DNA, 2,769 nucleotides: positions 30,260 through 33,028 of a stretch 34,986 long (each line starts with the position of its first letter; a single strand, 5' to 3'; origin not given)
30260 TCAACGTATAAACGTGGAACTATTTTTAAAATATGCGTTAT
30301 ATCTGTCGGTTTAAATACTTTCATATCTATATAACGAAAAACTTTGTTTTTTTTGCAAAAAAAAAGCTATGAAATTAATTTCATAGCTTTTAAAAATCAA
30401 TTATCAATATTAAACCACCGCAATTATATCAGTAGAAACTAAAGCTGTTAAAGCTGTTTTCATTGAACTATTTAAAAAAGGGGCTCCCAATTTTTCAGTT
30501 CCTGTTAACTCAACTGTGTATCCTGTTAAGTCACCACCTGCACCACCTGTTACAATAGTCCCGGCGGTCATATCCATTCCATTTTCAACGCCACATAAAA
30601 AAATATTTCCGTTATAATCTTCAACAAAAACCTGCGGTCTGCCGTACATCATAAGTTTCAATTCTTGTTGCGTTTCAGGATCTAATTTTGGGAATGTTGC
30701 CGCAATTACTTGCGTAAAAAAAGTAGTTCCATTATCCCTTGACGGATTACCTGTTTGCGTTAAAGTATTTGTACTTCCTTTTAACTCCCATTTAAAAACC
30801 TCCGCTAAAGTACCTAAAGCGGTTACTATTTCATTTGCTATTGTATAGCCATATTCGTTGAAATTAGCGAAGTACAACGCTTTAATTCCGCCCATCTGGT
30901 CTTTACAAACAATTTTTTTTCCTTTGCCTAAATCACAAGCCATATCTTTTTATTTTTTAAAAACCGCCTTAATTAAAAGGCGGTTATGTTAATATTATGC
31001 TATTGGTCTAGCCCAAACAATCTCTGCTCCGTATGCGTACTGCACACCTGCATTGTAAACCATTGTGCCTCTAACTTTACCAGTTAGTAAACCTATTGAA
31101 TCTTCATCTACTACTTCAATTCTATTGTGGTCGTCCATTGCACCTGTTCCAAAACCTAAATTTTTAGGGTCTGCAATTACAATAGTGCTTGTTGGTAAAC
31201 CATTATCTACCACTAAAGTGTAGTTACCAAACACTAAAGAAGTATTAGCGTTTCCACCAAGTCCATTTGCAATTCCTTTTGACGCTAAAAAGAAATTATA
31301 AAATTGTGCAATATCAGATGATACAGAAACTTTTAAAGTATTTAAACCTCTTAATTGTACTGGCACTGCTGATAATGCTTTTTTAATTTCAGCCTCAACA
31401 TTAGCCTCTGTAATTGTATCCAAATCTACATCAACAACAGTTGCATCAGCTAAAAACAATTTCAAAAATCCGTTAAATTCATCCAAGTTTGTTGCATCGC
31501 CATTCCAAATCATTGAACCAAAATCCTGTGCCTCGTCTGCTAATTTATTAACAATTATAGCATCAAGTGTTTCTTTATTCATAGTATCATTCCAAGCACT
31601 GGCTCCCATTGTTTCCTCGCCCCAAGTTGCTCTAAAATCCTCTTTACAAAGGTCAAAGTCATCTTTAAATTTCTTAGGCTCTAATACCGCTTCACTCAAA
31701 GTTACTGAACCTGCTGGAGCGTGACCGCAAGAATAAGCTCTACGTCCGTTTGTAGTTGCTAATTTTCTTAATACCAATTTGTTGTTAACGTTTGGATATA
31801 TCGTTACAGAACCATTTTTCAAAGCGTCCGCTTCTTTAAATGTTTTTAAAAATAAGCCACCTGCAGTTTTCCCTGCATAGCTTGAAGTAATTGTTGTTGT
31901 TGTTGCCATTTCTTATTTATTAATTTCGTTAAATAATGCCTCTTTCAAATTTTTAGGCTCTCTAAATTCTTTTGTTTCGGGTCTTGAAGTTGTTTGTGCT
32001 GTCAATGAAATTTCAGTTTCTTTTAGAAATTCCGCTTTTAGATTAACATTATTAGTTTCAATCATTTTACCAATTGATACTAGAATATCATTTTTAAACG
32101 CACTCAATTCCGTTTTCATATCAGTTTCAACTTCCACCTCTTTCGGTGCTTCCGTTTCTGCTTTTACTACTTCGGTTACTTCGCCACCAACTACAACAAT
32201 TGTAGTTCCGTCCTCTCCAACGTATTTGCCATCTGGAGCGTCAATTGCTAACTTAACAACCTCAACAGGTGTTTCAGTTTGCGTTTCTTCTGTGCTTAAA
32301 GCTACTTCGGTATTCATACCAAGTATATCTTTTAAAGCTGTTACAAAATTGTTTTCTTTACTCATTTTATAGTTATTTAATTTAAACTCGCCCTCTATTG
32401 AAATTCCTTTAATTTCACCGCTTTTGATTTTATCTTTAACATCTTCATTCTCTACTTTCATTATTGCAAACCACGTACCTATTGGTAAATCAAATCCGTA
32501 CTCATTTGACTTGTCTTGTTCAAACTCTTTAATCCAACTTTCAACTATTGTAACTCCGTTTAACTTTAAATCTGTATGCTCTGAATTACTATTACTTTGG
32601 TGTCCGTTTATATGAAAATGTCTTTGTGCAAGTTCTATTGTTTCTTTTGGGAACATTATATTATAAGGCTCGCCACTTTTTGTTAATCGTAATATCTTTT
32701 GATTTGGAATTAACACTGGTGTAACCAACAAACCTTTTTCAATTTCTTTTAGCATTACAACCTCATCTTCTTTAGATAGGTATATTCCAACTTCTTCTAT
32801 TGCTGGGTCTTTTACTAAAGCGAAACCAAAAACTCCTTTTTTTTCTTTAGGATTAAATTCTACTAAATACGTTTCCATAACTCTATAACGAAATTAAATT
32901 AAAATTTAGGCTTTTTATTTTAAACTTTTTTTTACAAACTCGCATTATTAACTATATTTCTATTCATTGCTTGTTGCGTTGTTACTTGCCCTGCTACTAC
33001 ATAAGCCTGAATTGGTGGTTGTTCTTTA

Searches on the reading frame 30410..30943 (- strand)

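Call 38: search_protein_families(library=phrogs, proteins=[window:30410-30943:-], max_evalue=0.001)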
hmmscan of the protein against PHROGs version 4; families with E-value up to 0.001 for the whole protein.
window:30410-30943:- (177 aa): 1 family
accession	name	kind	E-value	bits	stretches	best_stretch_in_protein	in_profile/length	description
phrog_19091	-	unknown function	7e-34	118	1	1-174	1-177/181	-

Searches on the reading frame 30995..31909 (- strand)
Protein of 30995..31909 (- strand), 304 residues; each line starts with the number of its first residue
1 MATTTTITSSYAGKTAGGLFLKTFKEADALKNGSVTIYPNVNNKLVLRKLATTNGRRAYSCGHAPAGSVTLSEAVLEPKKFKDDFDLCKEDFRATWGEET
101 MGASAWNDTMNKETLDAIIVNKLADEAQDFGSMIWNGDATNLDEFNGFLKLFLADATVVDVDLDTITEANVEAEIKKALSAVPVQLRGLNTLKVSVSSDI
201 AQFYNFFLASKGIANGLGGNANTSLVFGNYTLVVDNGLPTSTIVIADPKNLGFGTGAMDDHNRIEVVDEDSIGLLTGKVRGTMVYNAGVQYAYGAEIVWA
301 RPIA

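Call 38: search_protein_families(library=phrogs, proteins=[window:30995-31909:-], max_evalue=0.001)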
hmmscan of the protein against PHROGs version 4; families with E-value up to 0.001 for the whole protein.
window:30995-31909:- (304 aa): 2 families
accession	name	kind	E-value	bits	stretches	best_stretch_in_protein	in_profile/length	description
phrog_11320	-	unknown function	4.3e-37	128.7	1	1-298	1-302/324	-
phrog_1623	-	head and packaging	1.4e-08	35.4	1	106-255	109-262/305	virion structural protein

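Call 84: search_protein_families(library=pfam, proteins=[window:30995-31909:-], max_evalue=0.001)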
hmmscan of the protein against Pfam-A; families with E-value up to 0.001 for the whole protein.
window:30995-31909:- (304 aa): 0 families

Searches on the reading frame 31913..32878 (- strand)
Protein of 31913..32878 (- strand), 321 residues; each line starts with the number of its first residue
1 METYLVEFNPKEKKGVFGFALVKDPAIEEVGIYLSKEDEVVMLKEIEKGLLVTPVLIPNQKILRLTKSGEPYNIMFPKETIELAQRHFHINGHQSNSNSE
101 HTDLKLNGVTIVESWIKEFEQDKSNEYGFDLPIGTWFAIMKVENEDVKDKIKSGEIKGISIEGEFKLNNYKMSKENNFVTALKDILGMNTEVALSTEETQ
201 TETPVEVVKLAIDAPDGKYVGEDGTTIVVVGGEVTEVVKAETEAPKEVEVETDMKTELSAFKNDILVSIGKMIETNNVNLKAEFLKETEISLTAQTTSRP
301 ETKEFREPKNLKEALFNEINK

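Call 38: search_protein_families(library=phrogs, proteins=[window:31913-32878:-], max_evalue=0.001)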
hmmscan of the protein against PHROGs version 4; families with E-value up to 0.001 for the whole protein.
window:31913-32878:- (321 aa): 4 families
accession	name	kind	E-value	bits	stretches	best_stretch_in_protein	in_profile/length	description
phrog_24921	-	unknown function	1e-34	121.2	1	1-182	1-186/349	-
phrog_1530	-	other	1.5e-10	42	1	76-179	266-363/379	DNA methyltransferase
phrog_15223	-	other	1.6e-07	32.4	1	74-178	32-118/199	protease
phrog_19260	-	unknown function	0.00011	22.7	1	107-251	98-242/253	-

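Call 84: search_protein_families(library=pfam, proteins=[window:31913-32878:-], max_evalue=0.001)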
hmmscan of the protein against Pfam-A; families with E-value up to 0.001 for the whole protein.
window:31913-32878:- (321 aa): 1 family
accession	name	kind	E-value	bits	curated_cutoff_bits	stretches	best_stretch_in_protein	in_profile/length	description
PF14550.11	Peptidase_S78_2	-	9.1e-12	45.5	24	1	44-164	8-121/126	Putative phage serine protease XkdF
